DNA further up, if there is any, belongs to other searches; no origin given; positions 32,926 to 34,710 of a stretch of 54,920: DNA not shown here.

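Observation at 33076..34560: Large papain-like Cys peptidase candidate embedded in the Ubl operon (second protease besides JAB)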

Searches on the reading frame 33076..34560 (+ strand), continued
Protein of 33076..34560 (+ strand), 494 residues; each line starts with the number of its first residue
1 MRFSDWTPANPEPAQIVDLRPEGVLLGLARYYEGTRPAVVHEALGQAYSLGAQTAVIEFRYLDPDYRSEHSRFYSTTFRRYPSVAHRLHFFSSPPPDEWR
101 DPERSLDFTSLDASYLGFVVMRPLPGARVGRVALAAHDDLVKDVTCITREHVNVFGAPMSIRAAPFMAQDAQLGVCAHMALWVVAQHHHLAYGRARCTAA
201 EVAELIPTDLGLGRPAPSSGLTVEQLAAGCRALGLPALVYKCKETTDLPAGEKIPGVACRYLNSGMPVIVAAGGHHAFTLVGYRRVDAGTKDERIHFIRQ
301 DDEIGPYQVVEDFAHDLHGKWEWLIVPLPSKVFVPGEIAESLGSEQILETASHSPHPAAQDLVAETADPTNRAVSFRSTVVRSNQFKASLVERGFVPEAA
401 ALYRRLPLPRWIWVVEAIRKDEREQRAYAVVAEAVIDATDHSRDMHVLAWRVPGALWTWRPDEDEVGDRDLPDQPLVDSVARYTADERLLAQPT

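Call 43: search_protein_families(library=pfam, proteins=[L009:4701-7589:+, L009:10676-11704:+, L015:11674-12189:+, L015:12186-13112:+, L015:6036-7331:+, L008:151-2511:+, L014:111-3950:-, L007:7143-7397:-, L007:5993-7168:-, L021:11241-12377:+], max_evalue=0.01)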
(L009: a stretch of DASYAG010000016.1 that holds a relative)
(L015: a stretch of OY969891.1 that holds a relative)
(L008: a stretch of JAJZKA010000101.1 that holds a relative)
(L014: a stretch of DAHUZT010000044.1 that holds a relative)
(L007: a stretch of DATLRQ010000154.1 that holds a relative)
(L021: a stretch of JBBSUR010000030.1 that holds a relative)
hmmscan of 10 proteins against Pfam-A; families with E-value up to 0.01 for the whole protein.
L009:4701-7589:+ (962 aa): 3 families
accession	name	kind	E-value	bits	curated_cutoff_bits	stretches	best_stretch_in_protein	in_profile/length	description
PF02867.20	Ribonuc_red_lgC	-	7.9e-144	480.6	23.9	1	169-704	1-523/523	Ribonucleotide reductase, barrel domain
PF08471.15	Ribonuc_red_2_N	-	1.8e-15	57.4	27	1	65-148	1-103/103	Class II vitamin B12-dependent ribonucleotide reductase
PF12637.14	TSCPD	-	2.1e-11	44.4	22.8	1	756-843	15-86/88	TSCPD domain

L009:10676-11704:+ (342 aa): 3 families
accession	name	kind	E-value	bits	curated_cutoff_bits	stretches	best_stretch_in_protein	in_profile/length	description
PF18144.7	SMODS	-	7.6e-08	33.2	26.5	1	30-155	8-131/164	Second Messenger Oligonucleotide or Dinucleotide Synthetase domain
PF01909.29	NTP_transf_2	-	0.00078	20.2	21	1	71-112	15-47/93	Nucleotidyltransferase domain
PF10421.14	OAS1_C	-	0.0021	18.1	19.9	0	153-314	5-169/188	2'-5'-oligoadenylate synthetase 1, domain 2, C-terminus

L015:11674-12189:+ (171 aa): 1 family
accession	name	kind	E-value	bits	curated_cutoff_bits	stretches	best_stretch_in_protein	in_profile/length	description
PF18138.6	bacHORMA_1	-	2.5e-46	158.1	35.6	1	1-168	1-168/169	Bacterial HORMA domain family 1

L015:12186-13112:+ (308 aa): 4 families
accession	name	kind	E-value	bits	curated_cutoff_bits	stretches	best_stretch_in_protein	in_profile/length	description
PF00004.35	AAA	-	2.3e-19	70.6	21.2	1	75-221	2-130/131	ATPase family associated with various cellular activities (AAA)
PF13401.12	AAA_22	-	7.7e-05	23.5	27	1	73-202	7-125/130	AAA domain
PF05729.18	NACHT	-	0.0015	18.8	26.7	1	74-208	3-135/167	NACHT domain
PF13191.12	AAA_16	-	0.007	17.3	32.6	0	65-215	18-153/167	AAA ATPase domain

L015:6036-7331:+ (431 aa): 1 family
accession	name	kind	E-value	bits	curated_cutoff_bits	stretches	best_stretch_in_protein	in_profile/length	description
PF00589.27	Phage_integrase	-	3.6e-19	69.6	27.1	1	219-410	23-169/172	Phage integrase family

L008:151-2511:+ (786 aa): 6 families
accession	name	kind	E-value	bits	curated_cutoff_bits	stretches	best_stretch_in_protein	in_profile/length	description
PF12728.13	HTH_17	-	3.6e-14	53.2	27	1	171-214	2-43/51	Helix-turn-helix domain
PF00589.27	Phage_integrase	-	0.00015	22.1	27.1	1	296-482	20-166/172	Phage integrase family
PF01381.28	HTH_3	-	0.00055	20.4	23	0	557-582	14-39/55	Helix-turn-helix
PF13384.12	HTH_23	-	0.0072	16.6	24.6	0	556-572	21-37/50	Homeodomain-like domain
PF13338.12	AbiEi_4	-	0.0077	16.8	25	0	730-763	8-41/49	Transcriptional regulator, AbiEi antitoxin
PF12840.13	HTH_20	-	0.0079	16.6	27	0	168-192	16-40/51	Helix-turn-helix domain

L014:111-3950:- (1279 aa): 2 families
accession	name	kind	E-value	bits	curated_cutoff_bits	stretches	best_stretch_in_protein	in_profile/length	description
PF00270.35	DEAD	-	8e-25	87.9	26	1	99-275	2-161/167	DEAD/DEAH box helicase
PF00271.37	Helicase_C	-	5.3e-14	52.8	23.5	1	962-1034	38-110/110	Helicase conserved C-terminal domain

L007:7143-7397:- (84 aa): 1 family
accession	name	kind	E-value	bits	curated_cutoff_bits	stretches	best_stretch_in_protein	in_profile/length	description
PF14452.12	Multi_ubiq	-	5.9e-15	55.7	24.5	1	12-82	2-69/69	Multiubiquitin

L007:5993-7168:- (391 aa): 2 families
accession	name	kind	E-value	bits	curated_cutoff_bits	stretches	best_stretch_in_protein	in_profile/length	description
PF20590.3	DUF6791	-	1.8e-53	181.1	25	1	10-160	1-149/149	Domain of unknown function (DUF6791)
PF00899.27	ThiF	-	1.5e-07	31.3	28.1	1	172-281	16-125/238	ThiF family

L021:11241-12377:+ (378 aa): 3 families
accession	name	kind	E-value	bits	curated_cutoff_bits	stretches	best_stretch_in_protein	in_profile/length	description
PF00899.27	ThiF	-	3.7e-12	46.4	28.1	1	244-304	1-63/238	ThiF family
PF14464.11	Prok-JAB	-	0.00011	22.5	25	1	83-183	11-102/114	Prokaryotic homologs of the JAB domain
PF04002.20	RadC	-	0.0095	16.3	22.1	0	151-174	68-91/121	RadC-like JAB domain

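Call 49: search_protein_families(library=pfam, proteins=[L015:13113-14351:+, L015:7678-8004:+, L024:9577-11943:+, L024:12058-13551:+, L024:6747-7913:-, L024:5390-6733:+, L025:8315-8686:-, L025:11043-11678:+, L021:10165-10812:+, L020:6836-7546:+], max_evalue=0.01)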
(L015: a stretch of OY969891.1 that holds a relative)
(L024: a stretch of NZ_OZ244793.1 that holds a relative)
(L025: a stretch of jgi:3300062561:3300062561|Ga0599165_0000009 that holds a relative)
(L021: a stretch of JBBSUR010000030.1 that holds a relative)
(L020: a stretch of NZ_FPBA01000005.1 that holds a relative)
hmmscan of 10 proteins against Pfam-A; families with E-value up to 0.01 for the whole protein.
L015:13113-14351:+ (412 aa): 2 families
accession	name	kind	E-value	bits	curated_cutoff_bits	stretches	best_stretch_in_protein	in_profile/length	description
PF18145.6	SAVED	-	3.9e-11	43.5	26.2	1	234-406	13-188/190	SMODS-associated and fused to various effectors sensor domain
PF13676.11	TIR_2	-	3.4e-08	34.5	28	1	8-80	2-66/122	TIR domain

L015:7678-8004:+ (108 aa): 0 families

L024:9577-11943:+ (788 aa): 6 families
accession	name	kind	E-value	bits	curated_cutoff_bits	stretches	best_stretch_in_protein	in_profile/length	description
PF04851.21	ResIII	-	3.5e-34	118.5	22.5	1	162-322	3-163/164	Type III restriction enzyme, res subunit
PF18766.7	SWI2_SNF2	-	9.1e-19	68.4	26.7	1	166-353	1-187/221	SWI2/SNF2 ATPase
PF08463.15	EcoEI_R_C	-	4.5e-18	66.3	24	1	631-786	2-163/163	EcoEI R protein C-terminal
PF00271.37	Helicase_C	-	9.9e-09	35.9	23.5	1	408-522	5-109/110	Helicase conserved C-terminal domain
PF00270.35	DEAD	-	3.4e-07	30.6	26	1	174-322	7-161/167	DEAD/DEAH box helicase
PF04313.20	HSDR_N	-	4.8e-07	30.3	25.1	1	49-114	122-196/198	Type I restriction enzyme R protein N terminus (HSDR_N)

L024:12058-13551:+ (497 aa): 6 families
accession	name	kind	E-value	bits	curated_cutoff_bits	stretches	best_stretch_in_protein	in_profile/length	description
PF02384.22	N6_Mtase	-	1.1e-64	219.2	20.4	1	155-459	3-304/311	N-6 DNA Methylase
PF12161.14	HsdM_N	-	1.2e-09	39.3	24.5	1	18-143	2-134/135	HsdM N-terminal domain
PF07669.17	Eco57I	-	5.5e-09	36.8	25.3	1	272-369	64-171/171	Eco57I restriction-modification methylase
PF01170.24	UPF0020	-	2.1e-07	31.3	22.3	1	189-293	20-133/197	RMKL-like, methyltransferase domain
PF20473.4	MmeI_Mtase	-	0.00052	19.7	27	1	197-230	18-52/259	MmeI, DNA-methyltransferase domain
PF05175.20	MTS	-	0.0011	19.1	23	0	266-304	83-123/170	Methyltransferase small domain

L024:6747-7913:- (388 aa): 2 families
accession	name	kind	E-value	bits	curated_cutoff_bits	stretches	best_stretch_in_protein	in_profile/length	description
PF01261.30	AP_endonuc_2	-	0.00028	21.1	31.1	1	158-320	2-190/249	Xylose isomerase-like TIM barrel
PF13378.12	MR_MLE_C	-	0.007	16.5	29.4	0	209-266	2-58/219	Enolase C-terminal domain-like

L024:5390-6733:+ (447 aa): 4 families
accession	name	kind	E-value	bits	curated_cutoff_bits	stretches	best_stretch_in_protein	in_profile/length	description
PF02878.22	PGM_PMM_I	-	2.7e-31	108.5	22.5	1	8-132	3-129/138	Phosphoglucomutase/phosphomannomutase, alpha/beta/alpha domain I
PF02880.22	PGM_PMM_III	-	4.6e-27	94.9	20.7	1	262-367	5-114/115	Phosphoglucomutase/phosphomannomutase, alpha/beta/alpha domain III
PF02879.22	PGM_PMM_II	-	3.4e-19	69.7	29.3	1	156-253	3-102/103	Phosphoglucomutase/phosphomannomutase, alpha/beta/alpha domain II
PF00408.26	PGM_PMM_IV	-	5.1e-09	36.5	23.1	1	373-442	1-65/68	Phosphoglucomutase/phosphomannomutase, C-terminal domain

L025:8315-8686:- (123 aa): 0 families

L025:11043-11678:+ (211 aa): 3 families
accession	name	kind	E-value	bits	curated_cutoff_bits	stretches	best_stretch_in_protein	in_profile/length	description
PF13413.12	HTH_25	-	0.00026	21.2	24.6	1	102-133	2-33/62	Helix-turn-helix domain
PF13560.12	HTH_31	-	0.00048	20.8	27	1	98-158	2-60/64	Helix-turn-helix domain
PF01381.28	HTH_3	-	0.0023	18.4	23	1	103-136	2-35/55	Helix-turn-helix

L021:10165-10812:+ (215 aa): 0 families

L020:6836-7546:+ (236 aa): 0 families

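Call 52: find_homologous_proteins(query=A2, max_evalue=0.00001)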
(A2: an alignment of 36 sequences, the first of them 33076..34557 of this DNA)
Query A2 (36 sequences) (494 aa, profile of the alignment): 297 proteins with E <= 0.00001 among 8000 candidates; the best 120 are listed.
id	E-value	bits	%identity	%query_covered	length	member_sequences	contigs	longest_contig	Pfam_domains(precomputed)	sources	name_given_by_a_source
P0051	1.1e-180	619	53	100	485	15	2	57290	-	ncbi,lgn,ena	-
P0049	5.1e-178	611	54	97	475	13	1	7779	-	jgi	jgi:hypothetical protein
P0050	1.2e-176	606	55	95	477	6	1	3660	-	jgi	-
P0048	1.7e-176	606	55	95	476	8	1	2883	-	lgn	-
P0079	4.0e-175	601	49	97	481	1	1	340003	-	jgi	jgi:hypothetical protein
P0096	5.6e-175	601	47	98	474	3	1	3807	-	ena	-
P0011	5.4e-174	597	77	100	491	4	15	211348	-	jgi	jgi:hypothetical protein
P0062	1.2e-173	596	50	97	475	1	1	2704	-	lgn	-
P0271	1.3e-173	596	39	92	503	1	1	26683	-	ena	-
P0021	7.3e-173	594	73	100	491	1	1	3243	-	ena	-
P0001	1.3e-172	593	100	100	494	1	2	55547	-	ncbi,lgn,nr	ncbi:MAG: hypothetical protein H0W70_00140 [Actinobacteria bacterium]|nr:hypothetical protein [Actin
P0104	1.6e-172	593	47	98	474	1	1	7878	-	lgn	-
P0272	1.7e-172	592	36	92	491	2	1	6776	-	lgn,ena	-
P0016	2.3e-172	592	74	100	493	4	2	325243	-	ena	-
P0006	2.6e-172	592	79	100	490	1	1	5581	-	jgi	jgi:hypothetical protein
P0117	2.7e-172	592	46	98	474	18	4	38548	-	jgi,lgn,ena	-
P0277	2.8e-169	582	36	92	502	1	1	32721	-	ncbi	-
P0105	1.1e-163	563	50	93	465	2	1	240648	-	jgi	jgi:hypothetical protein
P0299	1.4e-163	563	35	94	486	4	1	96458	-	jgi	jgi:hypothetical protein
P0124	1.5e-163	563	44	97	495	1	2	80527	-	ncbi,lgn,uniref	ncbi:hypothetical protein AB0M83_27185 [Amycolatopsis sp. NPDC051106]|uniref:hypothetical protein n=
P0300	2.6e-163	562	38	89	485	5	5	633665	-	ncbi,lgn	-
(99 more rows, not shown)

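Call 53: find_related_loci(query=A1, collection=viral_contigs, flank=8000)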
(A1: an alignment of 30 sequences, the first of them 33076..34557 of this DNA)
Query A1 (494 aa) in viral_contigs; peptide patterns used: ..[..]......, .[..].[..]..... (x = any residue, [..] = any of these).
14 stretches matched a pattern, but none encodes a relative of the query by tblastn (E <= 1e-3).

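Call 54: find_encoding_contigs(protein=P0300, flank=8000, max_places=2)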
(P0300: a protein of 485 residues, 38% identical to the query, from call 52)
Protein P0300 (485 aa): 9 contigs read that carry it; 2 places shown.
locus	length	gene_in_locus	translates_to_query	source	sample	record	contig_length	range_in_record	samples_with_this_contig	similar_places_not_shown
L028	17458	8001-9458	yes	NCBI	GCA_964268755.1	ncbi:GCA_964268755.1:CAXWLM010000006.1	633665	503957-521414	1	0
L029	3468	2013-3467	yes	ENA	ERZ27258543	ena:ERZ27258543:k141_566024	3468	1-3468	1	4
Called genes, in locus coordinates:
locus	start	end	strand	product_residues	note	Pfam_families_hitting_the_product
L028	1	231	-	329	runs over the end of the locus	PF26003:Integrase_N_phage (weak), PF00589:Phage_integrase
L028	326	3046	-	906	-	PF08751:TrwC, PF01443:Viral_helicase1 (faint), PF13086:AAA_11 (faint), PF13191:AAA_16 (weak), PF13245:AAA_19, PF13604:AAA_30, PF22232:TraI_hel_assoc_N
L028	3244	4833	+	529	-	PF01555:N6_N4_Mtase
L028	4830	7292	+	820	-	PF04851:ResIII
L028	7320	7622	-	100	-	-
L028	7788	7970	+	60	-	-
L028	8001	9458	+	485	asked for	-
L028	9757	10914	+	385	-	PF26003:Integrase_N_phage, PF14659:Phage_int_SAM_3, PF00589:Phage_integrase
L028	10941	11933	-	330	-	PF08843:AbiEii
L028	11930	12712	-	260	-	PF09407:AbiEi_1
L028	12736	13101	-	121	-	PF14355:Abi_C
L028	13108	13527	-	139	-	-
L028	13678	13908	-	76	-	-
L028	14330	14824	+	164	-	PF04542:Sigma70_r2 (weak), PF08281:Sigma70_r4_2, PF04545:Sigma70_r4, PF13384:HTH_23 (weak)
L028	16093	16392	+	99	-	PF13620:CarboxypepD_reg (weak)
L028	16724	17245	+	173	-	-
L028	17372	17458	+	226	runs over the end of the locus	PF01183:Glyco_hydro_25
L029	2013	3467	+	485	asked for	?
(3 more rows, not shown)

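Call 55: find_encoding_contigs(protein=P0299, flank=8000, max_places=1)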
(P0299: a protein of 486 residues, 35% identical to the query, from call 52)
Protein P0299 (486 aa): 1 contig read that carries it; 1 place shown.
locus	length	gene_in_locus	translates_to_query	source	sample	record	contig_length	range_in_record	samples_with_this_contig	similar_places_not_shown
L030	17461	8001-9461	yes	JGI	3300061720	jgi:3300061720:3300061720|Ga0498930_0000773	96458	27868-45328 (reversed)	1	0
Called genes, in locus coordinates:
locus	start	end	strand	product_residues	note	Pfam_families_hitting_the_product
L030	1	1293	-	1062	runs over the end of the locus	PF08751:TrwC, PF13245:AAA_19, PF13604:AAA_30, PF13086:AAA_11 (weak)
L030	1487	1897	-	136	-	PF13545:HTH_Crp_2 (faint)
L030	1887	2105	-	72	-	PF13384:HTH_23 (faint), PF12728:HTH_17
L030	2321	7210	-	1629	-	PF04471:Mrr_cat (weak), PF13156:Mrr_cat_2, PF00270:DEAD (weak), PF04851:ResIII, PF00271:Helicase_C, PF22240:ISP_coupler, PF18135:Type_ISP_C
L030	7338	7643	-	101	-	-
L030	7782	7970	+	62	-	-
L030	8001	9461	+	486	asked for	-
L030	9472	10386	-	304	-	PF06114:Peptidase_M78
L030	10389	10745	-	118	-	PF12844:HTH_19 (faint), PF13560:HTH_31, PF01381:HTH_3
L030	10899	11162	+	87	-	PF14452:Multi_ubiq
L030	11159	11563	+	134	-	-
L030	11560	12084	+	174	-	-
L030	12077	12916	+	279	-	PF00899:ThiF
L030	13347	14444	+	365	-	PF00589:Phage_integrase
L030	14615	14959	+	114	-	-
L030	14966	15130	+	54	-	PF08281:Sigma70_r4_2, PF04545:Sigma70_r4 (weak)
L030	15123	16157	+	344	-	-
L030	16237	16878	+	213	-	-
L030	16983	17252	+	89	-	PF08681:TacA1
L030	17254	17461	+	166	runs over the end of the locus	PF00583:Acetyltransf_1 (weak), PF13508:Acetyltransf_7 (weak)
